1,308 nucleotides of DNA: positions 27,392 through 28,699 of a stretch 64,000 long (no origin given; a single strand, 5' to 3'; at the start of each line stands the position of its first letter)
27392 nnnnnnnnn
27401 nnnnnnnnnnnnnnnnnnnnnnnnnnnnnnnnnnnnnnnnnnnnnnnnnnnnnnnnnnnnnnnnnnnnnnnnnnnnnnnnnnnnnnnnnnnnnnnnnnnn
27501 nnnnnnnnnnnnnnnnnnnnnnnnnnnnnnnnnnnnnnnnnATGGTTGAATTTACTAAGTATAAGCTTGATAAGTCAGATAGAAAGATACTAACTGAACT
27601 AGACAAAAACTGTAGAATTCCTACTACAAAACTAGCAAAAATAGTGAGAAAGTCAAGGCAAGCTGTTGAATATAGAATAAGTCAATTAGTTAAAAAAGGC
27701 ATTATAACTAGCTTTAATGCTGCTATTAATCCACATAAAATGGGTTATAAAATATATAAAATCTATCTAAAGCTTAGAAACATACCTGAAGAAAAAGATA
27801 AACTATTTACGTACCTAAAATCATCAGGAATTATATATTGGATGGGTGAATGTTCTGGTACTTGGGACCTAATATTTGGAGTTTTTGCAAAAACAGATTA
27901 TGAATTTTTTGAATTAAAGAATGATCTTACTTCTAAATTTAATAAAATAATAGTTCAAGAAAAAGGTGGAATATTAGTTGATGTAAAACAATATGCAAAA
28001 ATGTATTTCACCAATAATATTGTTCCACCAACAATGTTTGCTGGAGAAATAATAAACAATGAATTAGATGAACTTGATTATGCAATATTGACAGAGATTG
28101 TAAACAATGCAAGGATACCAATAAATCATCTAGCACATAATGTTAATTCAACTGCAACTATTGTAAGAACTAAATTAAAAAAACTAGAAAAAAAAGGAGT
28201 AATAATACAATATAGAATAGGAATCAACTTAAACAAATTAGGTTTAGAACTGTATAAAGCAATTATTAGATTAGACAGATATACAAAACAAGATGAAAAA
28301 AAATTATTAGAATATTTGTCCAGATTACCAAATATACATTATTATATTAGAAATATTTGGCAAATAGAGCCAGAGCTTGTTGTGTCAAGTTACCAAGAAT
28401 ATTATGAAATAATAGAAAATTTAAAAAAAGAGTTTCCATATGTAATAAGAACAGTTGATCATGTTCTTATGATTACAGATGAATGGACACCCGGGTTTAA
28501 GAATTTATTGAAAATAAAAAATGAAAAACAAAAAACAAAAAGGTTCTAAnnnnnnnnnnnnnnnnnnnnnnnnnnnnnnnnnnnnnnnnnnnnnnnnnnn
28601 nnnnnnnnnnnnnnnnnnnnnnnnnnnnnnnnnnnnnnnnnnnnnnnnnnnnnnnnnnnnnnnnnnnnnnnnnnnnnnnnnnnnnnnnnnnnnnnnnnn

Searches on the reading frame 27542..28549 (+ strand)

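Call 80: search_protein_families(library=pfam, proteins=[window:27542-28549:+], max_evalue=0.0001)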
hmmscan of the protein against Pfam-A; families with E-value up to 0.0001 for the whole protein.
window:27542-28549:+ (335 aa): 3 families
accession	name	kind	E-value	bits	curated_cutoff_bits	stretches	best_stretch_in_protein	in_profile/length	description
PF13412.12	HTH_24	-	1.1e-21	76.6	21.9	2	9-56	1-48/48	Winged helix-turn-helix DNA-binding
PF13404.12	HTH_AsnC-type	-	6.9e-19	67.8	27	2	9-49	1-41/42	AsnC-type helix-turn-helix domain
PF01047.28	MarR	-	5.1e-07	29.9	24.6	0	179-222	5-48/59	MarR family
